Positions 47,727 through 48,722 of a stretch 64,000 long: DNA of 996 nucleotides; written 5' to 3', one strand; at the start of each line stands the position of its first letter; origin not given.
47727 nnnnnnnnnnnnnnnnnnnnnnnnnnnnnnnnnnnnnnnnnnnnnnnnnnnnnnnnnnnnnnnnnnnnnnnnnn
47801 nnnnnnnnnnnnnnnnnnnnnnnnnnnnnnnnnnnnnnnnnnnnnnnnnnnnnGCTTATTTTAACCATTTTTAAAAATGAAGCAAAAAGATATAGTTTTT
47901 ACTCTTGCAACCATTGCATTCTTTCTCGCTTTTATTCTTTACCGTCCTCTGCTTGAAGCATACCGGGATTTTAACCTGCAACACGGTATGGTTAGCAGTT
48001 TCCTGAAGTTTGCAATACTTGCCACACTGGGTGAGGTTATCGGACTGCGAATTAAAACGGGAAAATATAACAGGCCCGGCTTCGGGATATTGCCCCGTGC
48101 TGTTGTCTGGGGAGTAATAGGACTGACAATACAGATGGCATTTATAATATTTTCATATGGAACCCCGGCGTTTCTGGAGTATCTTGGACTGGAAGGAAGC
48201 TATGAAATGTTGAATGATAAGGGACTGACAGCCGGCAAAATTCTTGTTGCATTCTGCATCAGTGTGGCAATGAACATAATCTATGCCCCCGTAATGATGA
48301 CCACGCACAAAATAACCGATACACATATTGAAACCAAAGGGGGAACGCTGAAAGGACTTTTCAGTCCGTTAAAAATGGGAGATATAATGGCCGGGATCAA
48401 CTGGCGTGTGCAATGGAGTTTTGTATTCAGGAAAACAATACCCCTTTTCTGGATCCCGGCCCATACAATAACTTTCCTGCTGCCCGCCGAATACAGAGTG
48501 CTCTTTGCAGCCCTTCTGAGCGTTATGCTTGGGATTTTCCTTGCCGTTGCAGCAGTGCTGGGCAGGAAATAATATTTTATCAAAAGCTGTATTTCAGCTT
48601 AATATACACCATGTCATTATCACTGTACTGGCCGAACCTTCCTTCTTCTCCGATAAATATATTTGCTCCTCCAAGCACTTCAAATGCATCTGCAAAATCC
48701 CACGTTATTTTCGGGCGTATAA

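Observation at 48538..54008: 5.4-kb TetR/MMPL/LolA-like/OMP block bracketed by a perfect 48-bp direct repeat and an att-like gene-end remnant, with no recombinase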

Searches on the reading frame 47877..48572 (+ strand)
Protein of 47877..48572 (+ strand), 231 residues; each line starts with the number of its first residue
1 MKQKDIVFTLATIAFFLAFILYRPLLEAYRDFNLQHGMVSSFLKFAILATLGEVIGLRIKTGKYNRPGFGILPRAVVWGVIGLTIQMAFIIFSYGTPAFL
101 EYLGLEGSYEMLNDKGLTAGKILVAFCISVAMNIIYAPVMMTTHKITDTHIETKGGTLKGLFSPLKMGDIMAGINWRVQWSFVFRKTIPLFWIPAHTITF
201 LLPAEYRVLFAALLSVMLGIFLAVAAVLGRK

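Call 5: search_protein_families(library=pfam, proteins=[window:47877-48572:+])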
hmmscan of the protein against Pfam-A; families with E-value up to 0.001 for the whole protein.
window:47877-48572:+ (231 aa): 1 family
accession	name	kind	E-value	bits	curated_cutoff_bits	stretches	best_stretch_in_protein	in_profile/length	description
PF04117.17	Mpv17_PMP22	-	0.00042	20.7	27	0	190-223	28-62/62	Mpv17 / PMP22 family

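Call 10: find_homologous_proteins(query=window:47877-48572:+)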
Query window:47877-48572:+ (231 aa): 6725 proteins with E <= 0.001 among 7729 candidates; the best 120 are listed.
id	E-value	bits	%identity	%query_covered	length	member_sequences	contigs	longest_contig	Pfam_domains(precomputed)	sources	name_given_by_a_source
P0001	2.6e-146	503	100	100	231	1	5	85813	-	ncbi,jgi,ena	-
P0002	3.0e-136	470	93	100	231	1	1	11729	-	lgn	-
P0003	2.7e-129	448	88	100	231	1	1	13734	-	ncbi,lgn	-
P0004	1.0e-114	400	78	100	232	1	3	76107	-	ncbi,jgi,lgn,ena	-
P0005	3.6e-109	382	74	100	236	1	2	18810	-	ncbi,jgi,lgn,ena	-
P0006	1.6e-105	370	70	100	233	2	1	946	-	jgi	jgi:hypothetical protein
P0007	1.9e-105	370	70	100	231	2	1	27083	-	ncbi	-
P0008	4.1e-104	365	70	100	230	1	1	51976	-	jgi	jgi:hypothetical protein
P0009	1.9e-103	363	71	100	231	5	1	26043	-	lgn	-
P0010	3.9e-103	362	69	100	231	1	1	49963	-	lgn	-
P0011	4.7e-103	362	70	100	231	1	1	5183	-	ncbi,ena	-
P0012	3.3e-102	359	69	100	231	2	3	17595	-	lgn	-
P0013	3.4e-102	359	69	100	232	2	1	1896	-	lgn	-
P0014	4.2e-102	359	69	100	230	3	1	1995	-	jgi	jgi:hypothetical protein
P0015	9.0e-101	354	69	100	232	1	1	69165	-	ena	-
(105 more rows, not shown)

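Call 11: find_encoding_contigs(protein=P0001, flank=10000, max_places=6)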
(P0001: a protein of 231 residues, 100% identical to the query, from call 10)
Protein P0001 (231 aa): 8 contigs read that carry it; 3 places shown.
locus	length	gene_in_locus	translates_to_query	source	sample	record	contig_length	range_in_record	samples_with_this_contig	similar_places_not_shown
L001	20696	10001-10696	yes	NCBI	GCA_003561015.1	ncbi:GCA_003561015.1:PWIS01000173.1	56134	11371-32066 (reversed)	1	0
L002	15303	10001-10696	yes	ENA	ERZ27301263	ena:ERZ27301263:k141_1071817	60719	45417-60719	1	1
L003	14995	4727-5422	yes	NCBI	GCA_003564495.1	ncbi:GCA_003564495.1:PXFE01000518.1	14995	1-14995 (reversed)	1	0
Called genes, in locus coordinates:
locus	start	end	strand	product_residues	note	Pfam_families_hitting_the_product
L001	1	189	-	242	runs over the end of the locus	PF02463:SMC_N (weak), PF00005:ABC_tran, PF13304:AAA_21 (faint)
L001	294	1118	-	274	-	PF01596:Methyltransf_3, PF13578:Methyltransf_24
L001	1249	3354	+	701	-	PF17191:RecG_wedge, PF01336:tRNA_anti-codon (weak), PF00176:SNF2-rel_dom (weak), PF00270:DEAD, PF04851:ResIII, PF00271:Helicase_C, PF19833:RecG_dom3_C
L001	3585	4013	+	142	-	PF04246:RseC_MucC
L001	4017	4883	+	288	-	PF04060:FeS, PF14697:Fer4_21, PF00037:Fer4 (weak), PF13484:Fer4_16 (weak), PF13237:Fer4_10 (weak), PF14697:Fer4_21 (weak), PF12838:Fer4_7, PF13187:Fer4_9, +6 more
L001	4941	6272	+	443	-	PF13375:RnfC_N, PF01512:Complex1_51K, PF10531:SLBB, PF13187:Fer4_9 (faint), PF13534:Fer4_17 (faint), PF13237:Fer4_10, PF12838:Fer4_7 (weak), PF13183:Fer4_8 (weak), +2 more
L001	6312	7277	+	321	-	PF03116:NQR2_RnfD_RnfE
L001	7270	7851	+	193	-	PF04205:FMN_bind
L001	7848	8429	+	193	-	PF02508:Rnf-Nqr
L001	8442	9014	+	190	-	PF02508:Rnf-Nqr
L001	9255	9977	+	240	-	PF03073:TspO_MBR (weak)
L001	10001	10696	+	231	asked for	-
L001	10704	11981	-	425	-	PF06980:DUF1302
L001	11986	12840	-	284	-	PF07044:DUF1329, PF17131:TP_0789-like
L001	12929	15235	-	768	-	PF03176:MMPL, PF00873:ACR_tran (weak)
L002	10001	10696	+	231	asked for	-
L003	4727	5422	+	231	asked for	-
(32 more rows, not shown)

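Call 12: find_encoding_contigs(protein=P0002, flank=10000, max_places=4)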
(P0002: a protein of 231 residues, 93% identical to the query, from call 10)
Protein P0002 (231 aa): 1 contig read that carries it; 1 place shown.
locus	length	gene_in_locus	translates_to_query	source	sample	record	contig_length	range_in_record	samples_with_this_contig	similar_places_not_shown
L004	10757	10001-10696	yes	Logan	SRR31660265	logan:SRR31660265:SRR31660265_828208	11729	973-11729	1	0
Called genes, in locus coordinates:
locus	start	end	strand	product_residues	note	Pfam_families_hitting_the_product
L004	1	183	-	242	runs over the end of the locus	PF02463:SMC_N (faint), PF00005:ABC_tran, PF13304:AAA_21 (faint)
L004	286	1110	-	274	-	PF01596:Methyltransf_3, PF13578:Methyltransf_24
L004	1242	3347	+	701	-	PF17191:RecG_wedge, PF01336:tRNA_anti-codon (weak), PF00176:SNF2-rel_dom (weak), PF00270:DEAD, PF04851:ResIII, PF00271:Helicase_C, PF19833:RecG_dom3_C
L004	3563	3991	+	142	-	PF04246:RseC_MucC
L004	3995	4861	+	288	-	PF04060:FeS, PF14697:Fer4_21, PF00037:Fer4 (weak), PF13484:Fer4_16 (weak), PF13237:Fer4_10 (weak), PF14697:Fer4_21 (weak), PF00037:Fer4 (weak), PF12838:Fer4_7, +3 more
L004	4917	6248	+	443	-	PF13375:RnfC_N, PF01512:Complex1_51K, PF10531:SLBB, PF13534:Fer4_17 (faint), PF13237:Fer4_10 (weak), PF12838:Fer4_7 (weak), PF13183:Fer4_8 (weak), PF13187:Fer4_9 (weak), +1 more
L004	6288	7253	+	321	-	PF03116:NQR2_RnfD_RnfE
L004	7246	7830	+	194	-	PF04205:FMN_bind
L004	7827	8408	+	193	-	PF02508:Rnf-Nqr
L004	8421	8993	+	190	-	PF02508:Rnf-Nqr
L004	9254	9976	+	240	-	PF03073:TspO_MBR (weak)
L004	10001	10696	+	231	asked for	-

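Call 13: find_encoding_contigs(protein=P0003, flank=10000, max_places=4)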
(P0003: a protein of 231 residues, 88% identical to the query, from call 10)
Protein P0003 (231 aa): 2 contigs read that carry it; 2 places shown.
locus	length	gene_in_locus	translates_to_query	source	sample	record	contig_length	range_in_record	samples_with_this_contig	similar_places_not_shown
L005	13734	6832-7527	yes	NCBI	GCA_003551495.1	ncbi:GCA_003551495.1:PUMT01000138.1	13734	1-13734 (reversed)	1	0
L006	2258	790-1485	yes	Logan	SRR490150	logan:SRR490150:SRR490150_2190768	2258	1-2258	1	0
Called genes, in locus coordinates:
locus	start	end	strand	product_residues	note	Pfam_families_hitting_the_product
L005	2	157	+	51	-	?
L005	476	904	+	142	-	PF04246:RseC_MucC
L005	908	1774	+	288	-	PF04060:FeS, PF14697:Fer4_21, PF00037:Fer4 (weak), PF13484:Fer4_16 (weak), PF13237:Fer4_10 (weak), PF14697:Fer4_21 (weak), PF12838:Fer4_7, PF13187:Fer4_9, +5 more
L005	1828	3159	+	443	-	PF13375:RnfC_N, PF01512:Complex1_51K, PF10531:SLBB, PF13187:Fer4_9 (faint), PF13746:Fer4_18 (faint), PF13237:Fer4_10 (weak), PF12838:Fer4_7 (weak), PF13183:Fer4_8 (weak), +2 more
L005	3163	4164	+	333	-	PF03116:NQR2_RnfD_RnfE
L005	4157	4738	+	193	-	PF04205:FMN_bind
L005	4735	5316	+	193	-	PF02508:Rnf-Nqr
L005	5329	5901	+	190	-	PF02508:Rnf-Nqr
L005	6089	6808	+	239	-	PF03073:TspO_MBR (weak)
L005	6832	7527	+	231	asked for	-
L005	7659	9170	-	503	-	-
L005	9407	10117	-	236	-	PF00578:AhpC-TSA, PF08534:Redoxin, PF10417:1-cysPrx_C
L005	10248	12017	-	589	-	PF00939:Na_sulph_symp, PF03600:CitMHS, PF02080:TrkA_C, PF00939:Na_sulph_symp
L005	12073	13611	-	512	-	-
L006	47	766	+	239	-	PF03073:TspO_MBR (weak)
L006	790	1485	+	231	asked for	-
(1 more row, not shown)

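Call 18: find_related_loci(query=window:47877-48572:+, collection=genome_contigs, flank=10000)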
Query window:47877-48572:+ (231 aa) in genome_contigs; peptide patterns used: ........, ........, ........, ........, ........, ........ (x = any residue, [..] = any of these).
599 stretches matched a pattern (row limit reached: there are more); 561 encode a relative of the query (tblastn E <= 1e-3); the best 80 are kept; 80 distinct loci.
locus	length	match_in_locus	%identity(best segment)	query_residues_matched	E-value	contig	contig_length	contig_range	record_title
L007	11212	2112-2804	74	1-231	4e-116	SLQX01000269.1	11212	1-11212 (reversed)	MAG: Bacteroidales bacterium isolate CSSed165cm_555 CSSed16-5cm-21154, whole genome shotgun sequence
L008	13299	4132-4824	67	1-231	2e-103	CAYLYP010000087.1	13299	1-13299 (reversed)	MAG TPA_asm: uncultured Bacteroidales bacterium isolate SRP192927_co6_526 genome assembly, contig: NODE_11337_length_132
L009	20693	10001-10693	63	1-231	7e-98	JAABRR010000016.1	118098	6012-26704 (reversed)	MAG: Sphingobacteriia bacterium isolate S07.Bin180 NODE_16_length_118098_cov_6.95652, whole genome shotgun sequence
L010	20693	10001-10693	64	1-231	4e-97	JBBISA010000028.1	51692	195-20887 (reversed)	MAG: Bacteroidota bacterium isolate QH2F170213_bin_362 NODE_300_length_51692_cov_7.339969, whole genome shotgun sequence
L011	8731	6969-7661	66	1-231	5e-97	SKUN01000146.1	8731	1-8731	MAG: Bacteroidales bacterium isolate CSSed162cmB_104 CSSed16-2cmB-33275, whole genome shotgun sequence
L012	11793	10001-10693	65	1-231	5e-95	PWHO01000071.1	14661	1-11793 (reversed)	MAG: Bacteroidales bacterium isolate T1Sed10_123 T1-Sed10-C4033, whole genome shotgun sequence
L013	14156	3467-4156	61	1-231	2e-94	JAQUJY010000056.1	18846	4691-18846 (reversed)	MAG: Bacteroidales bacterium isolate STCSWMC_95 NODE_7424_length_18846_cov_7.810994_ST_CSWMC, whole genome shotgun seque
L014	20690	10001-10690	60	1-231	3e-94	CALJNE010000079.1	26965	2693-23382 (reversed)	MAG: uncultured Bacteroidales bacterium isolate N1_Bin_MAXBIN__109_sub_1 genome assembly, contig: c_000001429548, whole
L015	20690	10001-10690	61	1-231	9e-94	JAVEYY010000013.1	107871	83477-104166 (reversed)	MAG: Tenuifilaceae bacterium isolate BF4_52 NODE_477_length_107871_cov_28.835852_Biofilm4, whole genome shotgun sequence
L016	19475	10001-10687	61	1-230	2e-93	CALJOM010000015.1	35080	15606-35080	MAG: uncultured Bacteroidales bacterium isolate R1_Bin_METABAT__308_1 genome assembly, contig: c_000000438180, whole gen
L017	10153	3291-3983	60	1-231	1e-92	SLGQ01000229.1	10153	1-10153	MAG: Candidatus Sumerlaeota bacterium isolate CSSed165cm_107 CSSed16-5cm-25505, whole genome shotgun sequence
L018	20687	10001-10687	62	1-230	7e-93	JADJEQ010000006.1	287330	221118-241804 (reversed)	MAG: Bacteroidales bacterium isolate Bjer_18-Q3-R1-45_BAT3C.220 tig00004427-10-2866580, whole genome shotgun sequence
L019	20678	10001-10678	62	1-227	6e-93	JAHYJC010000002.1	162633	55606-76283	MAG: Lentimicrobium sp. isolate KA12 NODE_20_length_162633_cov_13.696879, whole genome shotgun sequence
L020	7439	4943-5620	62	1-227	3e-92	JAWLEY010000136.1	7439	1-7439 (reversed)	MAG: Perlabentimonas sp. isolate 20BLK6-1.bin.99 NODE_11823_length_7439_cov_11.263351, whole genome shotgun sequence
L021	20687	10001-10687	61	1-230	3e-92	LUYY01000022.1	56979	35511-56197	MAG: Bacteroidales bacterium Bact_07 Bact_07_contig_4709, whole genome shotgun sequence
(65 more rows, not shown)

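Call 22: find_encoding_contigs(protein=P0004, flank=10000, max_places=3)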
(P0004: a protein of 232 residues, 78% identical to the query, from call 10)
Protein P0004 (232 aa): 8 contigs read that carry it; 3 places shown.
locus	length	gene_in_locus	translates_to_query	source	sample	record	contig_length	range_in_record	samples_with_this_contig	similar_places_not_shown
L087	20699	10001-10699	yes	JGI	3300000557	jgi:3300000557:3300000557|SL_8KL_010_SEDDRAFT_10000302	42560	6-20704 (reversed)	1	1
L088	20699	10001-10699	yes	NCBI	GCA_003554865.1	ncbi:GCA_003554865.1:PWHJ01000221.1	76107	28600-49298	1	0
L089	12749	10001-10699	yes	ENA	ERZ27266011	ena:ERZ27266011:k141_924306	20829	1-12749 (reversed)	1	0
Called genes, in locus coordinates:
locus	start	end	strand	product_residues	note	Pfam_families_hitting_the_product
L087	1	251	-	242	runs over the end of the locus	PF02463:SMC_N (weak), PF00005:ABC_tran, PF13304:AAA_21 (faint)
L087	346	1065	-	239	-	PF01596:Methyltransf_3, PF13578:Methyltransf_24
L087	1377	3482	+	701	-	PF17191:RecG_wedge, PF01336:tRNA_anti-codon, PF00176:SNF2-rel_dom (weak), PF00270:DEAD, PF04851:ResIII, PF00271:Helicase_C, PF19833:RecG_dom3_C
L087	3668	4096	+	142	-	PF04246:RseC_MucC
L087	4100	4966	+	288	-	PF04060:FeS, PF14697:Fer4_21, PF00037:Fer4 (weak), PF13484:Fer4_16 (weak), PF13187:Fer4_9 (weak), PF00037:Fer4 (weak), PF12838:Fer4_7, PF14697:Fer4_21 (weak), +4 more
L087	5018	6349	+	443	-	PF13375:RnfC_N, PF01512:Complex1_51K, PF10531:SLBB, PF13237:Fer4_10, PF12838:Fer4_7 (weak), PF13183:Fer4_8 (weak), PF13187:Fer4_9 (weak), PF13534:Fer4_17 (weak), +1 more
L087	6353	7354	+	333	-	PF03116:NQR2_RnfD_RnfE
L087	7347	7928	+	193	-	PF04205:FMN_bind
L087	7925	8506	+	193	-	PF02508:Rnf-Nqr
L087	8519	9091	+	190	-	PF02508:Rnf-Nqr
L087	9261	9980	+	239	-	PF03073:TspO_MBR (weak)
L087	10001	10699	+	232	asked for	-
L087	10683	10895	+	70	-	-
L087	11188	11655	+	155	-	-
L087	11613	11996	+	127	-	PF22544:HYDIN_VesB_CFA65-like_Ig (weak), PF07610:DUF1573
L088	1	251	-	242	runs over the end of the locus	PF02463:SMC_N (weak), PF00005:ABC_tran, PF13304:AAA_21 (faint)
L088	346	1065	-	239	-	PF01596:Methyltransf_3, PF13578:Methyltransf_24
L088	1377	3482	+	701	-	PF17191:RecG_wedge, PF01336:tRNA_anti-codon, PF00176:SNF2-rel_dom (weak), PF00270:DEAD, PF04851:ResIII, PF00271:Helicase_C, PF19833:RecG_dom3_C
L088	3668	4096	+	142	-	PF04246:RseC_MucC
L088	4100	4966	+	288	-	PF04060:FeS, PF14697:Fer4_21, PF00037:Fer4 (weak), PF13484:Fer4_16 (weak), PF13187:Fer4_9 (weak), PF00037:Fer4 (weak), PF12838:Fer4_7, PF14697:Fer4_21 (weak), +4 more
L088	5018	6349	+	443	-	PF13375:RnfC_N, PF01512:Complex1_51K, PF10531:SLBB, PF13237:Fer4_10, PF12838:Fer4_7 (weak), PF13183:Fer4_8 (weak), PF13187:Fer4_9 (weak), PF13534:Fer4_17 (weak), +1 more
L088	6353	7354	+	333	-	PF03116:NQR2_RnfD_RnfE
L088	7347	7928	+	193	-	PF04205:FMN_bind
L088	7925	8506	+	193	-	PF02508:Rnf-Nqr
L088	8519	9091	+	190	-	PF02508:Rnf-Nqr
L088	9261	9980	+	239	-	PF03073:TspO_MBR (weak)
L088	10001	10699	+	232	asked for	-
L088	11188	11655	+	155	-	-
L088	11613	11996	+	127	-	PF22544:HYDIN_VesB_CFA65-like_Ig (weak), PF07610:DUF1573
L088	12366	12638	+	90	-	-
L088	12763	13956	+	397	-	PF17170:DUF5128, PF15869:TolB_like (weak), PF16287:DUF4933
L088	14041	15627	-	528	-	-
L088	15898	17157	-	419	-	PF00817:IMS, PF11799:IMS_C, PF13438:DUF4113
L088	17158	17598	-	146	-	PF00717:Peptidase_S24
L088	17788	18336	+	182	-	PF01613:Flavin_Reduct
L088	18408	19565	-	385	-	PF00278:Orn_DAP_Arg_deC, PF02784:Orn_Arg_deC_N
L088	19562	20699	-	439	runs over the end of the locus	PF00696:AA_kinase, PF22468:ACT_9 (weak)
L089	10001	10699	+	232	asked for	-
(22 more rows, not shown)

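Call 38: find_related_loci(query=window:47877-48572:+, collection=metagenome_contigs, flank=10000)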
Query window:47877-48572:+ (231 aa) in metagenome_contigs; peptide patterns used: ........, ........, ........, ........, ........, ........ (x = any residue, [..] = any of these).
599 stretches matched a pattern (row limit reached: there are more); 542 encode a relative of the query (tblastn E <= 1e-3); the best 80 are kept; 80 distinct loci.
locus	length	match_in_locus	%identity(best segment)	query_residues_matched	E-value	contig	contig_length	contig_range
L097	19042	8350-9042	69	1-231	5e-110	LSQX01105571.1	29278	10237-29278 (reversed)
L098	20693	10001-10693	68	1-231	3e-104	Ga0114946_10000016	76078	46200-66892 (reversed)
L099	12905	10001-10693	67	1-231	6e-98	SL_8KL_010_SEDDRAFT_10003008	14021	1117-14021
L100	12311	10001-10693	67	1-231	6e-98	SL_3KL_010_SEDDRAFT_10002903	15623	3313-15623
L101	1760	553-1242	64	1-231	1e-100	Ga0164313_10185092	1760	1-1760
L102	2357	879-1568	61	1-231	2e-97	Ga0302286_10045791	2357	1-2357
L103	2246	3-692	61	1-231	1e-97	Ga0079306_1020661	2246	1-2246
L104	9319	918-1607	62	1-231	7e-94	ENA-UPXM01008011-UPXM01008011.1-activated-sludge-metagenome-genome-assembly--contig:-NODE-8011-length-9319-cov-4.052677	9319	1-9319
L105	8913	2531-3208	62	1-227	9e-94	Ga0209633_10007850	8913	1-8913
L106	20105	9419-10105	61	1-230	2e-92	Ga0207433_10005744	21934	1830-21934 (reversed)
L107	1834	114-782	62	2-225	9e-98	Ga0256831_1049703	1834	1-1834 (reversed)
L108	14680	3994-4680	61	1-230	2e-92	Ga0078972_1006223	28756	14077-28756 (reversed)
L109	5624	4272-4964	60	1-231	3e-92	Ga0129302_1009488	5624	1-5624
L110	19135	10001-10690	59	1-231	1e-91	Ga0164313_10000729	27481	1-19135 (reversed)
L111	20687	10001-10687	61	1-230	6e-92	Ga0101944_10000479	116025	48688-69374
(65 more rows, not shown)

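Call 75: search_protein_families(library=pfam, proteins=[L005:7659-9170:-], max_evalue=0.01)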
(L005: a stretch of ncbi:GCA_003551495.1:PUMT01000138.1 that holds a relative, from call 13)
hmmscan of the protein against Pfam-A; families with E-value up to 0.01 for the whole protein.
L005:7659-9170:- (503 aa): 0 families
